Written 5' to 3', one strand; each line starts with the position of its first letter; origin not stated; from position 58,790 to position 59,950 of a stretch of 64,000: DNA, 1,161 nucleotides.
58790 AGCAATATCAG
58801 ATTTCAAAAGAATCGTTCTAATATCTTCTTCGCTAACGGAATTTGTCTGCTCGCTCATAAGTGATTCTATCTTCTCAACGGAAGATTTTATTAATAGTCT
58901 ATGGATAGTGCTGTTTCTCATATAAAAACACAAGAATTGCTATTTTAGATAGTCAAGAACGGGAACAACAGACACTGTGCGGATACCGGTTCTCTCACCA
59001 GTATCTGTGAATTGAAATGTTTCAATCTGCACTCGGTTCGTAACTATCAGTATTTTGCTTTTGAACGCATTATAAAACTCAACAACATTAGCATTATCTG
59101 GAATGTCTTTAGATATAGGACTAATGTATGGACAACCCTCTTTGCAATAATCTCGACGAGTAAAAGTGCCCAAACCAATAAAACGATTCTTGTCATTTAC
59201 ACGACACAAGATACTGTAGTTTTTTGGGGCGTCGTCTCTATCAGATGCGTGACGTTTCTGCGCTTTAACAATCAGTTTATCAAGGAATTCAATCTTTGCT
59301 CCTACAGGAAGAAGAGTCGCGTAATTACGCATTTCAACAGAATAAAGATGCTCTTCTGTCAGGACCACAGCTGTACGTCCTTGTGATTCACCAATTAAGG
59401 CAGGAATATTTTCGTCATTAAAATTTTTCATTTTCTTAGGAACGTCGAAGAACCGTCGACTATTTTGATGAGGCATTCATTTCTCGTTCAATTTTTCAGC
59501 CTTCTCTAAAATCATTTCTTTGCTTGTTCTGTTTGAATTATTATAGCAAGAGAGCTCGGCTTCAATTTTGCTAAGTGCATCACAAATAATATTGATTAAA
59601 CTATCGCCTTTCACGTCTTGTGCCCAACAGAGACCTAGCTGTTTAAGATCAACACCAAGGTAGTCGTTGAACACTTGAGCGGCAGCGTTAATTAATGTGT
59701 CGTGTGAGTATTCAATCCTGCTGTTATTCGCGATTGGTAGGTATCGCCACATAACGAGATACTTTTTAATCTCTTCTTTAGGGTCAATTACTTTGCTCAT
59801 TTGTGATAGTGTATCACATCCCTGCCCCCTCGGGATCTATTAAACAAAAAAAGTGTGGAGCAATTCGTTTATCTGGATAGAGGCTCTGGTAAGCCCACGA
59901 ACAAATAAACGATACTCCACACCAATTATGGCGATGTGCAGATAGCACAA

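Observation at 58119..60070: AT-rich orphan three-gene operon, a candidate novel defence or toxin module inside the accessory island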

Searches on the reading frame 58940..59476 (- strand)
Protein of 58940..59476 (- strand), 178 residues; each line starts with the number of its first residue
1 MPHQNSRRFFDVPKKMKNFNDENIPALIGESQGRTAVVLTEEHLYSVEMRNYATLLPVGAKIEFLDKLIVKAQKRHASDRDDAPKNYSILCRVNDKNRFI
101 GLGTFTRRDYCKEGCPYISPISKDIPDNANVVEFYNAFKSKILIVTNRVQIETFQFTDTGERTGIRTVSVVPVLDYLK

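Call 3: search_protein_families(library=pfam, proteins=[window:58940-59476:-], max_evalue=1)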
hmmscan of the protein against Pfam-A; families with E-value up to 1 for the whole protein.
window:58940-59476:- (178 aa): 0 families

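Call 4: search_protein_families(library=padloc, proteins=[window:58940-59476:-], max_evalue=1)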
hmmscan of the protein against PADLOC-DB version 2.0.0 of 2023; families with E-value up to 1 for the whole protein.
window:58940-59476:- (178 aa): 0 families

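Call 5: search_protein_families(library=ncbifam, proteins=[window:58940-59476:-], max_evalue=1)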
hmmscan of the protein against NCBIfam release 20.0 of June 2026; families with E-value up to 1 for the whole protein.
window:58940-59476:- (178 aa): 0 families

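Call 6: search_protein_families(library=phrogs, proteins=[window:58940-59476:-], max_evalue=1)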
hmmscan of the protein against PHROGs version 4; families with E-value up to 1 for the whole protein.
window:58940-59476:- (178 aa): 1 family
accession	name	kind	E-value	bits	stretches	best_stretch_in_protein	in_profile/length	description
phrog_2233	-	unknown function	0.36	11.3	1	49-100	94-145/224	-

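Call 9: find_homologous_proteins(query=window:58940-59476:-, max_evalue=0.01)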
Query window:58940-59476:- (178 aa): 45 proteins with E <= 0.01 among 81 candidates.
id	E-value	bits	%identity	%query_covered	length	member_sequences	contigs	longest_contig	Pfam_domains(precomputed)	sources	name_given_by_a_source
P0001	1.1e-114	398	100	100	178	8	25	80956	-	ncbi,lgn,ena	-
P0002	7.1e-70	252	72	92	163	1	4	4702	-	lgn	-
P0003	3.1e-68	247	71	92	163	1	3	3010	-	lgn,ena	-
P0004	6.2e-68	246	71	92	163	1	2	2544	-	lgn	-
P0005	2.3e-67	244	71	92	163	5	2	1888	-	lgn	-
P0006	2.3e-67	244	71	92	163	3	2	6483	-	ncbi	-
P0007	3.2e-65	237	70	91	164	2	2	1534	-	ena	-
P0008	1.9e-64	235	70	90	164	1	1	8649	-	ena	-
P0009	2.4e-64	234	69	91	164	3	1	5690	-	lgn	-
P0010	2.9e-63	231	70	90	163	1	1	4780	-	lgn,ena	-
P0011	5.9e-63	230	69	91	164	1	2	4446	-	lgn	-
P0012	8.1e-63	229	69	91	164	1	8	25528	-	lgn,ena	-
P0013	2.8e-62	228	66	90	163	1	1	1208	-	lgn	-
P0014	4.2e-62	227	69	91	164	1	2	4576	-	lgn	-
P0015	6.9e-61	223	67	91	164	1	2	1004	-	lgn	-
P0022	2.7e-55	205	62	92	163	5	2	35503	-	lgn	-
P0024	1.3e-44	170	56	89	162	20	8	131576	-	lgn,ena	-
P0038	1.7e-40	157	52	90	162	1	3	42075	-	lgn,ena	-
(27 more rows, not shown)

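Call 10: find_encoding_contigs(protein=P0024, flank=6000, max_places=4)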
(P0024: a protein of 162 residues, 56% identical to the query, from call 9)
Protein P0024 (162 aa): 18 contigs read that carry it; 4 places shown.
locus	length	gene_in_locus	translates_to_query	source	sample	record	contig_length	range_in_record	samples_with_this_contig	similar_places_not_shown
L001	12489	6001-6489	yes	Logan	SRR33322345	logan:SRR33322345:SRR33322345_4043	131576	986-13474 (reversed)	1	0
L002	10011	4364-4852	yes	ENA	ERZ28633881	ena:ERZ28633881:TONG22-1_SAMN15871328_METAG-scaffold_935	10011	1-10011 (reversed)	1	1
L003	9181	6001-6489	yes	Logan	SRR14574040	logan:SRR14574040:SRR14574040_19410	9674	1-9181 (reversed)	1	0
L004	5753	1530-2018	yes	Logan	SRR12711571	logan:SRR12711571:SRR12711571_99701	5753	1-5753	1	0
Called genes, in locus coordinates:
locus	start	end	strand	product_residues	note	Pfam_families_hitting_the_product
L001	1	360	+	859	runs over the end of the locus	-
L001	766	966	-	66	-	-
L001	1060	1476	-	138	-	-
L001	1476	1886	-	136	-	PF25223:DUF7841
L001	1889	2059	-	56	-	-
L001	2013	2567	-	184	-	-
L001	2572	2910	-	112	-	-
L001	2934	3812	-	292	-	-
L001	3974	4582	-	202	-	-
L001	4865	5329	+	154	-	-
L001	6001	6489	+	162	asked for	-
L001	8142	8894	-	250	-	PF13730:HTH_36, PF21984:DnaD_N (faint), PF00196:GerE (faint), PF08279:HTH_11 (faint), PF13412:HTH_24 (faint)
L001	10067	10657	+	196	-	-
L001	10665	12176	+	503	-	-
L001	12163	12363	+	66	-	-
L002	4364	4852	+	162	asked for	-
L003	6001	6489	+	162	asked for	-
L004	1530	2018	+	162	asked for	-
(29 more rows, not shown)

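Call 11: find_encoding_contigs(protein=P0022, flank=6000, max_places=3)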
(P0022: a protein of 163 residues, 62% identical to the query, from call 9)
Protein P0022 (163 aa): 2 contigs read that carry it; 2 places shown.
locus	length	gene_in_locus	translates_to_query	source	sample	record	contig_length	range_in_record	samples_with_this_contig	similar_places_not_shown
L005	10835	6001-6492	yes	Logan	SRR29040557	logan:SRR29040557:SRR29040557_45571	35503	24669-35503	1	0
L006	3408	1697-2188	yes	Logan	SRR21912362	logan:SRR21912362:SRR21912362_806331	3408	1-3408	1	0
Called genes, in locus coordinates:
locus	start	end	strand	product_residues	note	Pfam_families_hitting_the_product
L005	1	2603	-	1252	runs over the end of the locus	-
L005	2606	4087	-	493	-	PF01464:SLT (weak)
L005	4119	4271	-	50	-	-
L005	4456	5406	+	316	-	-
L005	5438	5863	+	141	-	-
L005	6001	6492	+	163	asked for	-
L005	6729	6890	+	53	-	-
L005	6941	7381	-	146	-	-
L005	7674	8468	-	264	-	-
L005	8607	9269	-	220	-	-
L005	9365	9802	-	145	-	-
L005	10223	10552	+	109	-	-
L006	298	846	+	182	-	-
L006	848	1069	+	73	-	-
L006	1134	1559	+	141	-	-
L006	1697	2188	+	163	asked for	-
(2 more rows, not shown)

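Call 12: find_encoding_contigs(protein=P0038, flank=6000, max_places=3)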
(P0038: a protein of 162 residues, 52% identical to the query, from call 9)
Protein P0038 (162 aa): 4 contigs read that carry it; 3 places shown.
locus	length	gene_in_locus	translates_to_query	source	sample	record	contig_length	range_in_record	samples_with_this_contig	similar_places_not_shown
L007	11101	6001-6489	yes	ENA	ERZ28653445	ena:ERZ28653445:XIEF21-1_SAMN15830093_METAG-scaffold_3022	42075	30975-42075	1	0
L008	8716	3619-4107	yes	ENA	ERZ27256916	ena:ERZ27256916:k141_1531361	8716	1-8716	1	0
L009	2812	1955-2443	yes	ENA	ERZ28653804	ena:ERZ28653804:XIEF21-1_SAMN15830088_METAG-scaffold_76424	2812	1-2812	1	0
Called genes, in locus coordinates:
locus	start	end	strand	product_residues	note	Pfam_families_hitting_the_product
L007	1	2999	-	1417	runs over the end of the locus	PF01966:HD (faint)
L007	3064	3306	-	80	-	-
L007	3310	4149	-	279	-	-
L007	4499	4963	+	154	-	-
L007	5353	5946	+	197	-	-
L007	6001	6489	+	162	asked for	-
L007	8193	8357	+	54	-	-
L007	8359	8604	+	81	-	-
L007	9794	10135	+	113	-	-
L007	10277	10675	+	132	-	-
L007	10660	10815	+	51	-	-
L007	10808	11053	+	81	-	-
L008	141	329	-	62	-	-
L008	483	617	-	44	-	-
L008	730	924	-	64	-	-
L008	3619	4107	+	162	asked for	-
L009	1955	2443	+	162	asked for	-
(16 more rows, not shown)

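Call 13: search_dna_similar(query=window:58940-59431:-, collection=phages, mode=protein, max_evalue=0.001, max_rows=25)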
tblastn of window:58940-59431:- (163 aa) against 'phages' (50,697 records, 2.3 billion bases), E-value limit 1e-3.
No match.

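Call 19: find_encoding_contigs(protein=P0001, flank=10000, max_places=8)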
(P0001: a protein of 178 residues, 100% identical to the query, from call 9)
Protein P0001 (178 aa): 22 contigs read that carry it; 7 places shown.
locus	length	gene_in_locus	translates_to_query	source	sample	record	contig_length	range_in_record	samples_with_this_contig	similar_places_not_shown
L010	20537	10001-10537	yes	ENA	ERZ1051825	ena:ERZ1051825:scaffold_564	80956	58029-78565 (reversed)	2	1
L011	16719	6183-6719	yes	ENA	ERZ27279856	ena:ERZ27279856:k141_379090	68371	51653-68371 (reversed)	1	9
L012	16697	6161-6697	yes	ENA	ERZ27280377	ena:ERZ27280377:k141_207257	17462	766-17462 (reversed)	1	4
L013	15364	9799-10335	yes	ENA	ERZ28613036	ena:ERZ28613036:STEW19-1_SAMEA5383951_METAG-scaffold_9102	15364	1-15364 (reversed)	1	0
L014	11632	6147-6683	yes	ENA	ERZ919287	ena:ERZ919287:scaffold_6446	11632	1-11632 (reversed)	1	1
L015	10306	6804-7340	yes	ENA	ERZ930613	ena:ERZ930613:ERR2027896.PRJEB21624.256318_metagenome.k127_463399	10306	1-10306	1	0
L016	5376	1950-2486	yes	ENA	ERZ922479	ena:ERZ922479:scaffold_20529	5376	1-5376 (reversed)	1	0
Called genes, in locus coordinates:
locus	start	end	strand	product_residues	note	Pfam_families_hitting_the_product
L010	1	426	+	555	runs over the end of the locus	PF02321:OEP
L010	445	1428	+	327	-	PF25919:BSH_CusB (faint), PF25917:BSH_RND (weak), PF25973:BSH_CzcB (weak), PF25984:BSH_YknX (faint), PF25881:HH_YBHG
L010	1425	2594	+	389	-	PF12698:ABC2_membrane_3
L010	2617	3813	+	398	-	PF12698:ABC2_membrane_3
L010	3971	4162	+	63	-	-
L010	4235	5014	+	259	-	PF20217:DUF6577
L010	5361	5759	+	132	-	-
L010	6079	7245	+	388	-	PF04235:DUF418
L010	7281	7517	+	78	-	-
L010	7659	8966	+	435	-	PF01637:ATPase_2, PF13191:AAA_16 (faint), PF13173:AAA_14, PF13401:AAA_22, PF03008:DUF234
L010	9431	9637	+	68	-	-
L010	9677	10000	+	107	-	-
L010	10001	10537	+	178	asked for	-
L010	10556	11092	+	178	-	-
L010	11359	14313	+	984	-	PF26707:DUF8237 (faint), PF02368:Big_2, PF07603:Lcl_C (weak)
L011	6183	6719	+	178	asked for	-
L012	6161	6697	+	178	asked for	-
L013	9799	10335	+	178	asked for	-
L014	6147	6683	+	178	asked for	-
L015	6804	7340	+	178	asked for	-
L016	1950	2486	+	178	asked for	-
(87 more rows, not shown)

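Call 43: list_cluster_members(proteins=[P0001, P0046, P0049])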
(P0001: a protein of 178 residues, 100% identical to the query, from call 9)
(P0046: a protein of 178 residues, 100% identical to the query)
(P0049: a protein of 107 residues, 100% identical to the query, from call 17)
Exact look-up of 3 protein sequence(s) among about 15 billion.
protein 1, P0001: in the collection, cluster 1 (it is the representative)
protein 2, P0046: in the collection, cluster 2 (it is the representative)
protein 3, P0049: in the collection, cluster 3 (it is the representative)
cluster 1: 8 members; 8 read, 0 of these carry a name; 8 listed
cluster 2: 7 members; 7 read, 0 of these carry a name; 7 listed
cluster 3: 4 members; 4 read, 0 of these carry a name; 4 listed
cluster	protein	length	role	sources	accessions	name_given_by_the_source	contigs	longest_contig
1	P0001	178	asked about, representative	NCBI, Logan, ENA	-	-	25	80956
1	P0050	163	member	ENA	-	-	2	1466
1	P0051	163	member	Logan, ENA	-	-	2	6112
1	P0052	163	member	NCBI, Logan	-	-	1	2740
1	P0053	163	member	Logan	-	-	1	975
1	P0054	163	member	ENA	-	-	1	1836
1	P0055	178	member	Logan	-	-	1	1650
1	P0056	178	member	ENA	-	-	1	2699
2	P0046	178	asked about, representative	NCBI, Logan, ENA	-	-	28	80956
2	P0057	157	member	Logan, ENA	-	-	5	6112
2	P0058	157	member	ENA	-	-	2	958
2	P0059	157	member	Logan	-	-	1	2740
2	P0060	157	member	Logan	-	-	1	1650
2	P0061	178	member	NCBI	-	-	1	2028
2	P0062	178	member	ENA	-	-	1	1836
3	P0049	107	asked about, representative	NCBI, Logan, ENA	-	-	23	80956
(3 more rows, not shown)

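Call 51: search_solved_structures(query=A2, max_evalue=10)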
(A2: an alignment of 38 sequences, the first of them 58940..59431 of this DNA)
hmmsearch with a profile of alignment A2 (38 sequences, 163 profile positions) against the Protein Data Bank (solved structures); distinct sequences matched with E-value up to 10: 0.

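Call 54: find_related_loci(query=A2, collection=viral_contigs, flank=8000)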
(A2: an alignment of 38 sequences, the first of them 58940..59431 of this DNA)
Query A2 (163 aa) in viral_contigs; peptide patterns used: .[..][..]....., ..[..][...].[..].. (x = any residue, [..] = any of these).
34 stretches matched a pattern, but none encodes a relative of the query by tblastn (E <= 1e-3).

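Call 58: predict_structure(alignment_id=A2)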
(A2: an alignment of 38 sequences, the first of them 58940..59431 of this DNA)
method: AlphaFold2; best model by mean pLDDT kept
length: 163 residues; sequences in the alignment: 38
mean_pLDDT: 91.4   pTM: 0.84
mean pLDDT of the five models: 91.4, 89.4, 89.4, 89.4, 88.9
residues with pLDDT >= 90: 124; 70-90: 32; 50-70: 5; < 50: 2
segments of 3 or more residues with pLDDT < 50: none
pLDDT, mean of each block of 10 residues (from residue 1): 66 90 94 93 97 94 92 96 96 91 94 92 96 92 86 94 91
secondary structure, 60 per line:
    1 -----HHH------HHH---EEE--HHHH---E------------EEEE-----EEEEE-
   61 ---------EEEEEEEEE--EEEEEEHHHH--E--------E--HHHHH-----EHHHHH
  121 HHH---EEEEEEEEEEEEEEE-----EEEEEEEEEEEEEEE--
elements in order: E21-23 H26-29 E46-49 E55-59 E70-78 E81-86 H87-90 H105-109 H116-123 E127-141 E147-161

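Call 61: fold_search(model_id=the predicted structure, library=pdb)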
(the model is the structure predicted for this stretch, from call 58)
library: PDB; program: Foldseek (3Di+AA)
matches with E <= 10: 371; with E <= 0.001: 0
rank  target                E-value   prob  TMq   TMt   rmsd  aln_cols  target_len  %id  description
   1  3hoy_A                3.0e-01  0.04  0.13  0.03  18.4       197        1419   12  Complete RNA polymerase II elongation complex VI (released 2009-07-28)
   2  7riq_A                4.3e-01  0.03  0.13  0.03  19.1       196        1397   13  RNA polymerase II elongation complex scaffold 1 without polyamide (released 2022-01-12)
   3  2nvt_A                6.0e-01  0.02  0.14  0.03  19.3       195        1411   12  RNA Polymerase II Elongation Complex in 150 mM Mg+2 with GMPCPP (released 2006-12-12)
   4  4bbs_A                7.5e-01  0.02  0.13  0.03  18.6       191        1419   12  Structure of an initially transcribing RNA polymerase II-TFIIB complex (released 2012-11-14)
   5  1i50_A                7.5e-01  0.02  0.13  0.03  19.4       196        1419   11  RNA POLYMERASE II CRYSTAL FORM II AT 2.8 A RESOLUTION (released 2001-04-23)
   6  4bih_A                7.9e-01  0.02  0.14  0.13  19.6       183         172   11  Crystal structure of the conserved staphylococcal antigen 1A, Csa1A (released 2013-08-07)
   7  1i3q_A                8.3e-01  0.03  0.13  0.03  18.6       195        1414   11  RNA POLYMERASE II CRYSTAL FORM I AT 3.1 A RESOLUTION (released 2001-04-25)
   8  5xyi_V                8.8e-01  0.87  0.15  0.27   3.5        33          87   24  Small subunit of Trichomonas vaginalis ribosome (released 2017-08-30)
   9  9evs_1S               8.8e-01  0.01  0.10  0.11  18.0       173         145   11  Structure of the flowering plant mitoribosome with P-site tRNA (released 2025-09-03)
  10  9r18_A                9.3e-01  0.03  0.14  0.05  14.3       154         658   10  Structure of Sortilin ECD in complex with TNFa-targeting SORTAC (released 2026-04-08)
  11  4v17_A                9.3e-01  0.02  0.13  0.13  17.5       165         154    8  Structure of a novel carbohydrate binding module from glycoside hydrolase family 5 glucanase from Ruminococcus flavefa (released 2016-01-20)
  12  3cqz_A                9.3e-01  0.02  0.15  0.03  20.1       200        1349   12  Crystal structure of 10 subunit RNA polymerase II in complex with the inhibitor alpha-amanitin (released 2008-07-22)
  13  7kee_A                9.3e-01  0.02  0.14  0.03  19.2       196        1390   10  RNA polymerase II elongation complex with unnatural base dTPT3, rNaMTP bound to E-site (released 2021-06-23)
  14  9pe0_A                9.3e-01  0.01  0.08  0.06  30.0       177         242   12  CryoEM structure of the GSDME pore, C27 (released 2026-03-25)
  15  9h3g_BW               1.1e+00  0.75  0.15  0.30   3.7        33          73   21  Structure of the Arabidopsis thaliana 80S ribosome in complex with P- and E-site tRNAs and mRNA (released 2026-02-04)
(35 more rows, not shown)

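Call 72: fold_search(model_id=the predicted structure, library=viral)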
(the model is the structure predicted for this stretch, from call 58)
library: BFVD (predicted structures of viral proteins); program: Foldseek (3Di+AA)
matches with E <= 10: 454; with E <= 0.001: 1
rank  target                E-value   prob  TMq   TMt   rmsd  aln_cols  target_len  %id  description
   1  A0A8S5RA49            1.7e-04  1.00  0.62  0.60   5.0       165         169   18  Uncharacterized protein [virus sp. ctQcs9]
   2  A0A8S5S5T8            3.7e-02  0.47  0.28  0.30  14.7       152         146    8  Uncharacterized protein [Podoviridae sp. ctsUe5]
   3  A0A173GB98            7.8e-02  0.41  0.24  0.31  13.5       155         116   10  (no name in the UniProt tables at hand)
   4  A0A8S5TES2            8.7e-02  0.10  0.14  0.15  25.6       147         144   11  Uncharacterized protein [Siphoviridae sp. ctbgC51]
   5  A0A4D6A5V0            1.6e-01  0.14  0.20  0.18  13.2       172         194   10  (no name in the UniProt tables at hand)
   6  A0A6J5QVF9            1.9e-01  0.23  0.24  0.28  12.7       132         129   14  Uncharacterized protein [uncultured Caudovirales phage]
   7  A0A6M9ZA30            2.3e-01  0.06  0.13  0.05  15.9       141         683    7  (no name in the UniProt tables at hand)
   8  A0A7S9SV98            2.5e-01  0.06  0.14  0.12  16.0       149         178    9  (no name in the UniProt tables at hand)
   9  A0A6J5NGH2            3.7e-01  0.06  0.15  0.12  15.3       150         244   14  Uncharacterized protein (Fragment) [uncultured Caudovirales phage]
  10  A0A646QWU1            4.0e-01  0.04  0.13  0.03  19.2       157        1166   11  (no name in the UniProt tables at hand)
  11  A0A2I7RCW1            4.2e-01  0.08  0.19  0.10  15.7       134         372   13  (no name in the UniProt tables at hand)
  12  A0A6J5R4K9            4.4e-01  0.07  0.21  0.15  12.5       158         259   13  Uncharacterized protein [uncultured Caudovirales phage]
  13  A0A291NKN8            4.4e-01  0.03  0.14  0.04  17.6       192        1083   11  Tail fiber protein [Salmonella phage SP01]
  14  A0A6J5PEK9            5.2e-01  0.16  0.25  0.26  11.7       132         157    6  Uncharacterized protein [uncultured Caudovirales phage]
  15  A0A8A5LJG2            5.9e-01  0.12  0.21  0.25  10.9       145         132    8  (no name in the UniProt tables at hand)
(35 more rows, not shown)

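Call 84: find_encoding_contigs(protein=P0012, flank=7000, max_places=3)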
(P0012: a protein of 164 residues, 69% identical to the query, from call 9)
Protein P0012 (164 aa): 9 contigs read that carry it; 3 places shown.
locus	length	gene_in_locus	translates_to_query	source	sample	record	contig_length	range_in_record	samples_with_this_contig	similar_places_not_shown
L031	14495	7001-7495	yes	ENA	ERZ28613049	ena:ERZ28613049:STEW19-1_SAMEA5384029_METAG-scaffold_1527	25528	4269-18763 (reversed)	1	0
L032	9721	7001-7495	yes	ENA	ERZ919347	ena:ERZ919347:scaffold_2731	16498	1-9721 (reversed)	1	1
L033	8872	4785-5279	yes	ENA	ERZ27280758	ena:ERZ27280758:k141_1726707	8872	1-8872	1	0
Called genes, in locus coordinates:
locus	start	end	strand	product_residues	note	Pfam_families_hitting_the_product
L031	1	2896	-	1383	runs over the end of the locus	-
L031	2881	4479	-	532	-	PF18013:Phage_lysozyme2, PF01464:SLT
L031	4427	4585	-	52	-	-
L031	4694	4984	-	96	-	-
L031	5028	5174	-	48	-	-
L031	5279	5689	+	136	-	-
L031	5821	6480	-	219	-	-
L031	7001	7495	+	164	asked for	-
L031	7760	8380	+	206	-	-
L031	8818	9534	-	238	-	PF13730:HTH_36, PF13412:HTH_24 (faint)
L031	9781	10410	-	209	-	-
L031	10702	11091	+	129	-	-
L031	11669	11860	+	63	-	-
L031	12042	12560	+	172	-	-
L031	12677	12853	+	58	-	-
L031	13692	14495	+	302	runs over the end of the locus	PF04480:DUF559, PF18741:MTES_1575 (weak)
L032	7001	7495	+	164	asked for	-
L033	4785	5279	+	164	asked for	-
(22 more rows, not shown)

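Call 119: search_protein_families(library=phrogs, proteins=[L001:4865-5329:+, window:58940-59431:-], max_evalue=0.001)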
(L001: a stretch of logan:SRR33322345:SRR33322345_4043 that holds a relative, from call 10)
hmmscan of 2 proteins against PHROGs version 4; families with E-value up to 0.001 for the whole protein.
L001:4865-5329:+ (154 aa): 0 families

window:58940-59431:- (163 aa): 0 families

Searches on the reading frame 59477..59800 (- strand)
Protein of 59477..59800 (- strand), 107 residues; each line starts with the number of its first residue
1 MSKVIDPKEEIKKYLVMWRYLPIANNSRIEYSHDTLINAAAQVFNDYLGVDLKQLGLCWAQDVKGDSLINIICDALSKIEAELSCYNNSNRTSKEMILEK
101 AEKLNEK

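Call 3: search_protein_families(library=pfam, proteins=[window:59477-59800:-], max_evalue=1)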
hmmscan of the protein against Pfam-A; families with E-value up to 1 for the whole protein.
window:59477-59800:- (107 aa): 0 families

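Call 4: search_protein_families(library=padloc, proteins=[window:59477-59800:-], max_evalue=1)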
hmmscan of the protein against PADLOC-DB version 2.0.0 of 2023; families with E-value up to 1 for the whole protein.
window:59477-59800:- (107 aa): 0 families

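Call 5: search_protein_families(library=ncbifam, proteins=[window:59477-59800:-], max_evalue=1)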
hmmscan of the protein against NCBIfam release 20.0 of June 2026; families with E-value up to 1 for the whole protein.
window:59477-59800:- (107 aa): 0 families

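Call 6: search_protein_families(library=phrogs, proteins=[window:59477-59800:-], max_evalue=1)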
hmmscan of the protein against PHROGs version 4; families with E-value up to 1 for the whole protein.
window:59477-59800:- (107 aa): 2 families
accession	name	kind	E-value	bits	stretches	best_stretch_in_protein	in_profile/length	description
phrog_22487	-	unknown function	0.011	16.7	1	66-99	5-39/63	-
phrog_23492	-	unknown function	0.085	14.1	1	23-60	11-48/107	-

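Call 15: search_dna_similar(query=window:59477-59800:-, collection=phages, mode=protein, max_evalue=0.01, max_rows=25)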
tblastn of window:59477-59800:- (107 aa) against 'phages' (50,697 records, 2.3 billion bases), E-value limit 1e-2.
No match.

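Call 17: find_homologous_proteins(query=window:59477-59800:-, max_evalue=0.01)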
Query window:59477-59800:- (107 aa): 1 proteins with E <= 0.01 among 5 candidates.
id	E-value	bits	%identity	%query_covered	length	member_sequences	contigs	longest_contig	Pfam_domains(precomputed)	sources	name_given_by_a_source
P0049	4.0e-64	231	100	100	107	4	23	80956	-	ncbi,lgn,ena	-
